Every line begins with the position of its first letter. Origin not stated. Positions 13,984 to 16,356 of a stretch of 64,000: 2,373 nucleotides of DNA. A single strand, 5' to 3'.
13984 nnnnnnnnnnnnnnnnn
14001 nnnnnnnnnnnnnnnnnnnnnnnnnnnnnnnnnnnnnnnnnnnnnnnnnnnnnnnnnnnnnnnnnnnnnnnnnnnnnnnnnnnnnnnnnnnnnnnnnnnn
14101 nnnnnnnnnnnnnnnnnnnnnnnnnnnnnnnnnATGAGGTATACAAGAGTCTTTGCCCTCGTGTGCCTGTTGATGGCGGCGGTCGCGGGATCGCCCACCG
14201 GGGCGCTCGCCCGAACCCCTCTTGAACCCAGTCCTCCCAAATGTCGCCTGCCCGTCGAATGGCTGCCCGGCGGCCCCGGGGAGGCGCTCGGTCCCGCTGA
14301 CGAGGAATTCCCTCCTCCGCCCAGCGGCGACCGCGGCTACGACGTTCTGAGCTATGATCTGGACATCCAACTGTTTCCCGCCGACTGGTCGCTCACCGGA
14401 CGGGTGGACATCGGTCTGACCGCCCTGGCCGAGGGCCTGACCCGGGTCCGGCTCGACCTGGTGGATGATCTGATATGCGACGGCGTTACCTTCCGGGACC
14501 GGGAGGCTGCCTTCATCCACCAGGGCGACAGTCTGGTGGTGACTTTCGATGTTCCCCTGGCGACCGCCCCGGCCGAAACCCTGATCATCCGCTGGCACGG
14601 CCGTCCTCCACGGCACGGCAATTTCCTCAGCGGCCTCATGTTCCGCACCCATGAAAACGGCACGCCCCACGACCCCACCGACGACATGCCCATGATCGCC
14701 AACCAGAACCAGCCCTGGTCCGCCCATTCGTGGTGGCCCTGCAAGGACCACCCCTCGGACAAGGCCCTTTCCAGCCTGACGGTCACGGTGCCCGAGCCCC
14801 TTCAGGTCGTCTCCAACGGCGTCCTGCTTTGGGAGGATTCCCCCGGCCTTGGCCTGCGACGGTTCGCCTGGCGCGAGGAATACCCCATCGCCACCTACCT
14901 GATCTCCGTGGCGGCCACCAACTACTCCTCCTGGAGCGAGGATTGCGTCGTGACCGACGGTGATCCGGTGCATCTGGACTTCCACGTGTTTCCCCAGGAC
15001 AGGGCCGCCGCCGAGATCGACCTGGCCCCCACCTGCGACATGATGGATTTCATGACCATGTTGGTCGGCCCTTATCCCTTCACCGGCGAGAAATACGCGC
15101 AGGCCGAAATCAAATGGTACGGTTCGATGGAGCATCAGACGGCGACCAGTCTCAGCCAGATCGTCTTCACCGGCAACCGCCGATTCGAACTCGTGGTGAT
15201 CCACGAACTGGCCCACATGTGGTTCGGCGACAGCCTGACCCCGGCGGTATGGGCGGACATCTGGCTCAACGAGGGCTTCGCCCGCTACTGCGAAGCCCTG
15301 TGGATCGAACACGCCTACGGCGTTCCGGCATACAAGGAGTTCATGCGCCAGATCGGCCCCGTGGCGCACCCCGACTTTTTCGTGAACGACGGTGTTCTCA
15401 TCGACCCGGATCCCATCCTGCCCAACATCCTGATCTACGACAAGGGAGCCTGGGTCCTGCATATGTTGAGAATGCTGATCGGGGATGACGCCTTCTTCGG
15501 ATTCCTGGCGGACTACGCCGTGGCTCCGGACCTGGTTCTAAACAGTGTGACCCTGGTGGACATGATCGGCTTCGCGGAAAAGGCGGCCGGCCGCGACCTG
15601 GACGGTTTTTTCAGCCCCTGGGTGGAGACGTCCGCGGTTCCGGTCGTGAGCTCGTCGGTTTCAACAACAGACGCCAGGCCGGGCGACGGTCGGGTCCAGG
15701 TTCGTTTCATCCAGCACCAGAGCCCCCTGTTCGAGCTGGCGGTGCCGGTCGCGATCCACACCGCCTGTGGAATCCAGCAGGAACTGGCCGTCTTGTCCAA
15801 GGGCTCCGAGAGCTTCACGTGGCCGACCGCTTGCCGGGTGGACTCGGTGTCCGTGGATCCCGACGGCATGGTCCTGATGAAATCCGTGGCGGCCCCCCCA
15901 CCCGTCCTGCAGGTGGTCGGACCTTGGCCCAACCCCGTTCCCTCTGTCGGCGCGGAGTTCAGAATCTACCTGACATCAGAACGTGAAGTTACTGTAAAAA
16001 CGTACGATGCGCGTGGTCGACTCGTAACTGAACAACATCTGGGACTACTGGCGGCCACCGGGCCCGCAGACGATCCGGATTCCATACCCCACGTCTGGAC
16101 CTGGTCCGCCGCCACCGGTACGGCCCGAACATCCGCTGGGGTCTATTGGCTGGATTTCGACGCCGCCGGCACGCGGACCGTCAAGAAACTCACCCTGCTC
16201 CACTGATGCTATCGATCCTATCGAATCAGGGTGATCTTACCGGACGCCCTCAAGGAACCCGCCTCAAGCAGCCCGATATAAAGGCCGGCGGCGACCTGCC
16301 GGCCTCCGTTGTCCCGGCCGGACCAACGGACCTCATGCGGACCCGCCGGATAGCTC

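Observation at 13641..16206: Small DUF2007 zinc-ribbon protein translationally coupled (ATGA) to a T9SS-targeted M1 peptidase, divergent from a cytoplasmic M1 aminopeptidase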

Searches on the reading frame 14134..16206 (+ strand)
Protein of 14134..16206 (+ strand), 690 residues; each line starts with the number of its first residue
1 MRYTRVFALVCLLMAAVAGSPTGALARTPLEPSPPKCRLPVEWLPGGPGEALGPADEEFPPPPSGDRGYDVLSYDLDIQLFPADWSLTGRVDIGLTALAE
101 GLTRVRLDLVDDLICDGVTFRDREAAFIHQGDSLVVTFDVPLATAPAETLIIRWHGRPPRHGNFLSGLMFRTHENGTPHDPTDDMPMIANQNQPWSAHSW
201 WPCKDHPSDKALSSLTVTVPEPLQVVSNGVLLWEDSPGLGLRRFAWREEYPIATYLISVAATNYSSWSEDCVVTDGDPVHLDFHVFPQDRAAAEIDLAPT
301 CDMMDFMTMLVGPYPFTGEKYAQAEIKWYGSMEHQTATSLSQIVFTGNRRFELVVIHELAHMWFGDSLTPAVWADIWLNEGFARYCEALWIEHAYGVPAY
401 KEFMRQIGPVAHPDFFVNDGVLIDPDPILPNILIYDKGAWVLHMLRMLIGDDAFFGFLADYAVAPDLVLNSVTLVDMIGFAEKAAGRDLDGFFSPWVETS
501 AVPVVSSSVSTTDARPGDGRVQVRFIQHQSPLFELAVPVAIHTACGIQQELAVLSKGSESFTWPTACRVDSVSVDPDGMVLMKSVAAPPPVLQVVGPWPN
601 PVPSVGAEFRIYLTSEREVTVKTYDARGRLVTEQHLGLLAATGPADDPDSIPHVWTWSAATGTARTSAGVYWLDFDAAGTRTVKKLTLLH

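Call 3: search_protein_families(library=pfam, proteins=[window:14134-16206:+], max_evalue=0.01)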
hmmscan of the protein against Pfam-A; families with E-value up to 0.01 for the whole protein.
window:14134-16206:+ (690 aa): 2 families
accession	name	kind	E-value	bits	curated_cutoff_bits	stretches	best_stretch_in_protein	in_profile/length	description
PF01433.26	Peptidase_M1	-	5.1e-24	85.5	27.7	1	345-496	52-218/218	Peptidase family M1 domain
PF17900.6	Peptidase_M1_N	-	1.2e-10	42.2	25.8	1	73-256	4-186/186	Peptidase M1 N-terminal domain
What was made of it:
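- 14134..16206 (+): Exported M1 metallopeptidase, 690 aa. Pfam M1_N and M1 (call 3).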

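Call 4: search_protein_families(library=ncbifam, proteins=[window:14134-16206:+], max_evalue=0.01)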
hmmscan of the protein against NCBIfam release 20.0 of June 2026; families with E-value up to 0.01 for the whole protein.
window:14134-16206:+ (690 aa): 3 families
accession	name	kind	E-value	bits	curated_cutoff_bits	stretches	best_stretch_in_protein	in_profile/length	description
TIGR02412.1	pepN_strep_liv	equivalog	3.3e-31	108.4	591.2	1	179-513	111-455/832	aminopeptidase N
TIGR02411.1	leuko_A4_hydro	equivalog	5.9e-18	64.9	761.7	1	182-461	120-399/600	leukotriene-A(4) hydrolase/aminopeptidase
TIGR02414.1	pepN_proteo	equivalog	1.3e-08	33.5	718.2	1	350-524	284-460/868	aminopeptidase N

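Call 17: find_homologous_proteins(query=window:14134-16206:+, max_evalue=1e-10)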
Query window:14134-16206:+ (690 aa): 5011 proteins with E <= 1e-10 among 8000 candidates; the best 120 are listed.
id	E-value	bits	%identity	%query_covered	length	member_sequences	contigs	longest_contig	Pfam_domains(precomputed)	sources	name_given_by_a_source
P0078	0.0e+0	1619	100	100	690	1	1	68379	PF17900.7,PF01433.27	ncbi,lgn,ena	-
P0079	0.0e+0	1296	80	100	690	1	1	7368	PF17900.7,PF01433.27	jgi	-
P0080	0.0e+0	1277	81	100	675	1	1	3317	PF17900.7,PF01433.27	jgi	-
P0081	0.0e+0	1262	79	96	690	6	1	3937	PF17900.7,PF01433.27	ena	-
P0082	0.0e+0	1235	76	100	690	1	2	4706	PF17900.7,PF01433.27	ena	-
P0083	0.0e+0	1205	76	100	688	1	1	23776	PF17900.7,PF01433.27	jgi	jgi:aminopeptidase N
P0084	0.0e+0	1204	77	100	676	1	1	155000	PF17900.7,PF01433.27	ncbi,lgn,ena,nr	ncbi:MAG: M1 family metallopeptidase [Candidatus Krumholzibacteria bacterium]|nr:M1 family metallope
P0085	0.0e+0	1197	75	100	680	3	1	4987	PF17900.7,PF01433.27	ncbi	-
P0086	0.0e+0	1195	78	94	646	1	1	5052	PF17900.7,PF01433.27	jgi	-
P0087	0.0e+0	1183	74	100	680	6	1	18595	PF17900.7,PF01433.27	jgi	-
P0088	0.0e+0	1179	73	99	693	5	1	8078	PF17900.7,PF01433.27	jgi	-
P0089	0.0e+0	1173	73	100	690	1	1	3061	PF17900.7,PF01433.27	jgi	jgi:aminopeptidase N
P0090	0.0e+0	1145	71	99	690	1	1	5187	PF17900.7,PF01433.27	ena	-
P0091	0.0e+0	1114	69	99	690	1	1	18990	PF17900.7,PF01433.27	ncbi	-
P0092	0.0e+0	1108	69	100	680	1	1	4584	PF17900.7,PF01433.27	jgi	jgi:aminopeptidase N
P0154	5.1e-214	731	54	92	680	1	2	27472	PF17900.7,PF01433.27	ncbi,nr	ncbi:hypothetical protein CSB20_03745 [bacterium DOLZORAL124_64_63]|nr:MAG: hypothetical protein CSB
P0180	7.1e-204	697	52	93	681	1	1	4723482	PF17900.7,PF01433.27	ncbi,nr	ncbi:MAG: M1 family metallopeptidase [bacterium]|nr:M1 family metallopeptidase [bacterium]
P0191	4.5e-199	681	47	97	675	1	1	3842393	PF17900.7,PF01433.27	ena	-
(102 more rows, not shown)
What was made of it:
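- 14134..16206 (+): Orthologs at 47-81% identity, all Krumholzibacteria where a source names them (call 17).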

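Call 18: find_encoding_contigs(protein=P0154, flank=5000, max_places=1)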
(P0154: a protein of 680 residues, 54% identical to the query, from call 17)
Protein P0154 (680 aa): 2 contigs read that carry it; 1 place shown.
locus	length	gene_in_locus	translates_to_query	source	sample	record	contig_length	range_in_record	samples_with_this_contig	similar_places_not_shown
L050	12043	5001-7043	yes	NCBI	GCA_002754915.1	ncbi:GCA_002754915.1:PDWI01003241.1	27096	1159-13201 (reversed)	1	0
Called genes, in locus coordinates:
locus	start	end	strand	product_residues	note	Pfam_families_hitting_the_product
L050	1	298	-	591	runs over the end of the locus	PF17900:Peptidase_M1_N, PF01433:Peptidase_M1, PF09127:Leuk-A4-hydro_C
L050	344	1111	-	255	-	PF13487:HD_5, PF01966:HD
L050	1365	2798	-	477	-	PF02934:GatB_N, PF02637:GatB_Yqey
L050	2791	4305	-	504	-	PF01425:Amidase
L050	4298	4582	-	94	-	-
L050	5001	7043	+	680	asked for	PF17900:Peptidase_M1_N, PF01433:Peptidase_M1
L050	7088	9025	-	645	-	PF00580:UvrD-helicase, PF13245:AAA_19, PF13087:AAA_12 (faint), PF13361:UvrD_C, PF21196:PcrA_UvrD_tudor (faint), PF13538:UvrD_C_2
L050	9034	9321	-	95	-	PF00580:UvrD-helicase, PF13245:AAA_19, PF13604:AAA_30 (weak)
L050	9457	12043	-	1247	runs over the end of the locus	PF27051:TamB_N (faint), PF04357:TamB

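Call 19: find_encoding_contigs(protein=P0180, flank=5000, max_places=1)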
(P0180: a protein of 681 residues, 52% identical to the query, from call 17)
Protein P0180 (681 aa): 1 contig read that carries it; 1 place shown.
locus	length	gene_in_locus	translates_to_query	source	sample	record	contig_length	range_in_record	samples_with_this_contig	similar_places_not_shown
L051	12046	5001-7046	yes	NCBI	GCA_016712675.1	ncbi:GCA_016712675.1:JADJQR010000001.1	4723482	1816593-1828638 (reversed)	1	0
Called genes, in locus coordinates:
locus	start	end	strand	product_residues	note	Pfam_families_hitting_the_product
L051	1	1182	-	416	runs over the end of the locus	PF01844:HNH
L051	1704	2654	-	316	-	PF00294:PfkB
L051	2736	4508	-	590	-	PF17900:Peptidase_M1_N, PF01433:Peptidase_M1, PF09127:Leuk-A4-hydro_C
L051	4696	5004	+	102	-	PF09413:DUF2007 (weak), PF24463:DUF7577 (weak)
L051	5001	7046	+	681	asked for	PF17900:Peptidase_M1_N, PF01433:Peptidase_M1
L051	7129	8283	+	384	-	PF00685:Sulfotransfer_1 (faint), PF13469:Sulfotransfer_3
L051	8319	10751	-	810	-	PF00580:UvrD-helicase, PF01443:Viral_helicase1 (faint), PF13245:AAA_19, PF13604:AAA_30 (faint), PF13361:UvrD_C, PF13538:UvrD_C_2, PF21196:PcrA_UvrD_tudor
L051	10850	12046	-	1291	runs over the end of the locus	PF27051:TamB_N (faint), PF04357:TamB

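Call 20: find_encoding_contigs(protein=P0191, flank=5000, max_places=1)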
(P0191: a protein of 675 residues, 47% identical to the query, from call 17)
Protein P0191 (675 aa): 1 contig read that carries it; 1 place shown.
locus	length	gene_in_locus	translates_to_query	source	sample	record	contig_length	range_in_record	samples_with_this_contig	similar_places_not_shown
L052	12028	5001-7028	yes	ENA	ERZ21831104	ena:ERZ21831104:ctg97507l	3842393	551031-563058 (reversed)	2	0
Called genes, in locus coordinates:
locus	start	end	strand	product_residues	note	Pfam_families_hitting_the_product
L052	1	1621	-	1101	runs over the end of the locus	PF08447:PAS_3 (faint), PF01590:GAF (weak), PF13185:GAF_2 (weak), PF00989:PAS (weak), PF08448:PAS_4, PF00989:PAS, PF13188:PAS_8, PF02518:HATPase_c, +1 more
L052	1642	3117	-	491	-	PF02934:GatB_N, PF02637:GatB_Yqey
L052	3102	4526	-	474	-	PF01425:Amidase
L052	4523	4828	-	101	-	-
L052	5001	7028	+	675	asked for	PF17900:Peptidase_M1_N, PF01433:Peptidase_M1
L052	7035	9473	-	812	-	PF13604:AAA_30 (faint), PF00580:UvrD-helicase, PF01443:Viral_helicase1 (faint), PF13245:AAA_19, PF13361:UvrD_C, PF13538:UvrD_C_2, PF21196:PcrA_UvrD_tudor (weak)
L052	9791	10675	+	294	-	PF12849:PBP_like_2, PF13531:SBP_bac_11 (weak), PF12727:PBP_like (weak)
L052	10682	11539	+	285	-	PF00528:BPD_transp_1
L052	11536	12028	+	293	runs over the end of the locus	PF00528:BPD_transp_1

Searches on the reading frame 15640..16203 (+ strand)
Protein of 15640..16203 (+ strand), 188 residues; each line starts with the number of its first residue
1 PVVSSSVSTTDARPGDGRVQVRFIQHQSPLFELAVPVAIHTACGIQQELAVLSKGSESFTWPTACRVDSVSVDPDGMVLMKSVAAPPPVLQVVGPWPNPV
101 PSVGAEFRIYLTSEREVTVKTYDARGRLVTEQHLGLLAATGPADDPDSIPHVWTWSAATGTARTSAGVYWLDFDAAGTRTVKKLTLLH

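Call 6: search_protein_families(library=pfam, proteins=[window:15640-16203:+], max_evalue=10)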
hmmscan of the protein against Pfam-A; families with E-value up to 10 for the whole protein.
window:15640-16203:+ (188 aa): 3 families
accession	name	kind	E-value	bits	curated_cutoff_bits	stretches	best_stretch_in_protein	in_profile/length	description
PF18962.6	Por_Secre_tail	-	0.0041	17.8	27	1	96-131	2-36/75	Secretion system C-terminal sorting domain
PF13860.13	FlgD_ig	-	0.008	16.6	27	1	107-139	14-47/79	FlgD Ig-like domain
PF05593.20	RHS_repeat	-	0.14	13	22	1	117-131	17-31/38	RHS Repeat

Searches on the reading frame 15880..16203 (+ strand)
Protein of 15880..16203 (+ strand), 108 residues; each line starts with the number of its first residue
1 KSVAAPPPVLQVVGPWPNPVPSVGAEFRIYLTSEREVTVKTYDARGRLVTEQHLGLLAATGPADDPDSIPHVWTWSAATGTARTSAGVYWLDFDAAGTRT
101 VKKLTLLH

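Call 6: search_protein_families(library=pfam, proteins=[window:15880-16203:+], max_evalue=10)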
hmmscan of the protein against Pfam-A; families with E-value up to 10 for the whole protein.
window:15880-16203:+ (108 aa): 3 families
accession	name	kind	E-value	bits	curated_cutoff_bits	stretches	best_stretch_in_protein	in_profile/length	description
PF18962.6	Por_Secre_tail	-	0.00074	20.2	27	2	16-51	2-36/75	Secretion system C-terminal sorting domain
PF13860.13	FlgD_ig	-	0.03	14.8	27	1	27-59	14-47/79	FlgD Ig-like domain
PF05593.20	RHS_repeat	-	0.047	14.5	22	1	37-51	17-31/38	RHS Repeat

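Call 46: search_protein_families(library=pfam, alignment_id=A2, max_evalue=0.01)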
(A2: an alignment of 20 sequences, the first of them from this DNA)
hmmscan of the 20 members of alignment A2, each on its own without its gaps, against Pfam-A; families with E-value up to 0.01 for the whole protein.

A. member 1, seq(95 aa): 1 family
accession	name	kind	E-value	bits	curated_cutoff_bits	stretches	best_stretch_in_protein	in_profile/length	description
PF18962.6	Por_Secre_tail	-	0.00046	20.9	27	0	3-38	2-36/75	Secretion system C-terminal sorting domain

B. families by the number of members that match (of 20 scanned): 2 families
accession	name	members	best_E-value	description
PF13860.13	FlgD_ig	7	1.2e-09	FlgD Ig-like domain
PF18962.6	Por_Secre_tail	7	1.6e-05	Secretion system C-terminal sorting domain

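Call 47: search_protein_families(library=ncbifam, alignment_id=A2, max_evalue=0.01)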
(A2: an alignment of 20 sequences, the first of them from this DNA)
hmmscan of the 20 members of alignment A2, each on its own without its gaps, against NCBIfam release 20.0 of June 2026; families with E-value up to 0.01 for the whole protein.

A. member 1, seq(95 aa): 1 family
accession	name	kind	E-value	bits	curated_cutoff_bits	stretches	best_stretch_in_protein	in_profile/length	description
TIGR04183.1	Por_Secre_tail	domain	0.00041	20.3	23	0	4-39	3-36/72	T9SS type A sorting domain-containing protein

B. families by the number of members that match (of 20 scanned): 8 families
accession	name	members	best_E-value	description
TIGR04183.1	Por_Secre_tail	15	1.9e-08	T9SS type A sorting domain-containing protein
NF005176.1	PRK06655.1-1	4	1.4e-06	flagellar hook assembly protein FlgD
NF009453.0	PRK12813.1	2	2.7e-05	flagellar basal body rod modification protein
NF009277.0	PRK12634.1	2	9.4e-05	flagellar basal body rod modification protein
NF009276.0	PRK12633.1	2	0.00082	flagellar basal body rod modification protein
NF033707.1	T9SS_sortase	1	4.8e-06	type IX secretion system sortase PorU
NF052228.1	T9SS_PorZ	1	7.9e-05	type IX secretion system anionic LPS delivery protein PorZ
NF009452.0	PRK12812.1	1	0.0026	flagellar basal body rod modification protein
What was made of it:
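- On T9SS type A cargo: Own score is 20.3 vs 23 and 20.2-20.9 vs 27 (calls 6, 46, 47). 15 of 20 aligned CTDs (18 M1 orthologs plus two other window proteins) hit TIGR04183 (call 47).
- Closest known: T9SS type A cargo proteins of the FCB superphylum. Different: The window protein's own CTD is just below both curated cut-offs (calls 6, 47).
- Checked: Its own C-terminal domain (CTD) scores just below threshold: TIGR04183 20.3 bits vs 23, and Pfam Por_Secre_tail 20.2-20.9 vs 27 (calls 6, 46, 47). However, 15 of the 20 CTDs in the alignment (18 M1 orthologs plus two other window proteins) hit TIGR04183 at E<=0.01 (call 47).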

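Call 69: predict_structure(alignment_id=A2)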
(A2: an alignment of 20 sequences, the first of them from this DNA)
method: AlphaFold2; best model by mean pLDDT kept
length: 95 residues; sequences in the alignment: 20
mean_pLDDT: 89.4   pTM: 0.78
mean pLDDT of the five models: 89.4, 87.9, 87.6, 84.9, 83.7
residues with pLDDT >= 90: 66; 70-90: 22; 50-70: 7; < 50: 0
segments of 3 or more residues with pLDDT < 50: none
pLDDT, mean of each block of 10 residues (from residue 1): 73 93 96 94 96 96 74 91 93 86
secondary structure, 60 per line:
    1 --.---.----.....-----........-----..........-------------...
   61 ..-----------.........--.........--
elements in order: E12-16 E22-29 E35-44 E58-62 E74-82 E85-93

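Call 71: fold_search(model_id=the predicted structure, library=pdb)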
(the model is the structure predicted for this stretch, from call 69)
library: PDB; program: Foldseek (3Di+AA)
matches with E <= 10: 1615; with E <= 0.001: 2
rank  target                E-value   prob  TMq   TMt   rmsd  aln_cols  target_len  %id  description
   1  6za2_A                2.3e-04  1.00  0.66  0.07   3.4       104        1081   25  Crystal structure of dimeric latent PorU from Porphyromonas gingivalis (released 2021-09-29)
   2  6za2_B                4.7e-04  1.00  0.67  0.07   3.5       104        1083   25  Crystal structure of dimeric latent PorU from Porphyromonas gingivalis (released 2021-09-29)
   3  1fst_B                5.2e-03  1.00  0.45  0.32   6.0       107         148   16  CRYSTAL STRUCTURE OF TRUNCATED HUMAN RHOGDI TRIPLE MUTANT (released 2001-05-02)
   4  3t4a_A                7.2e-03  1.00  0.55  0.10   3.9       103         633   14  Structure of a truncated form of Staphylococcal Complement Inhibitor B bound to human C3c at 3.4 Angstrom resolution (released 2011-11-23)
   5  4s3q_A                7.6e-03  1.00  0.44  0.08   6.5        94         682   12  Amylomaltase MalQ from Escherichia coli in complex with maltose (released 2015-07-08)
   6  7eh9_B                8.0e-03  1.00  0.61  0.44   2.7        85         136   22  Crystal structure of the flagellar hook cap fragment from Salmonella enterica serovar Typhimurium (released 2021-11-24)
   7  7eh9_A                8.5e-03  1.00  0.61  0.45   2.7        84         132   23  Crystal structure of the flagellar hook cap fragment from Salmonella enterica serovar Typhimurium (released 2021-11-24)
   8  7eha_A                8.5e-03  1.00  0.52  0.31   3.8        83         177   23  Crystal structure of the flagellar hook cap from Salmonella enterica serovar Typhimurium (released 2021-11-24)
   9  1ft0_A                9.0e-03  1.00  0.49  0.38   5.7       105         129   15  CRYSTAL STRUCTURE OF TRUNCATED HUMAN RHOGDI K113A MUTANT (released 2001-05-02)
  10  2a74_D                1.1e-02  1.00  0.54  0.10   4.9        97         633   13  Human Complement Component C3c (released 2005-09-27)
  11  8uin_G                1.1e-02  1.00  0.54  0.10   4.8        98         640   13  Structure of the C3bBb-albicin complex (released 2024-05-08)
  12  1fso                  1.1e-02  0.99  0.44  0.33   6.4       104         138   16  CRYSTAL STRUCTURE OF TRUNCATED HUMAN RHOGDI QUADRUPLE MUTANT (released 2001-05-02)
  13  2qki_D                1.2e-02  1.00  0.54  0.10   4.8        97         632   12  Human C3c in complex with the inhibitor compstatin (released 2007-08-14)
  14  3mj6_A                1.2e-02  0.96  0.40  0.21   8.3       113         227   10  Crystal structure of the gammadelta T cell costimulatory receptor Junctional Adhesion Molecule-Like Protein, JAML (released 2010-09-22)
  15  8uin_A                1.2e-02  1.00  0.55  0.10   3.9       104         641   14  Structure of the C3bBb-albicin complex (released 2024-05-08)
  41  8qb1_A                2.6e-02  1.00  0.66  0.70   4.0       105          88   12  C-terminal domain of mirolase from Tannerella forsythia (released 2024-02-28)
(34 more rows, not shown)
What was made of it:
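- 15919..16203 (+): C-terminal beta-sandwich, T9SS type A sorting-domain-like (residues 596-690). Calls 6, 46, 47 (sequence) and calls 69, 71 (structure; best match PorU 6za2, also mirolase CTD 8qb1).
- On T9SS type A cargo: The CTD model matches PorU (E 2.3e-4) and the mirolase CTD (call 71).
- Closest known: T9SS type A cargo proteins of the FCB superphylum. Same: N-terminal signal peptide plus a C-terminal beta-sandwich that matches TIGR04183 in most orthologs and structurally matches the PorU and mirolase CTDs (calls 47, 71).
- Checked: The modelled CTD (pLDDT 89) best matches the structure of P. gingivalis PorU (E 2.3e-4, TM 0.66) and also the mirolase CTD (TM 0.66-0.70) (calls 69, 71).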
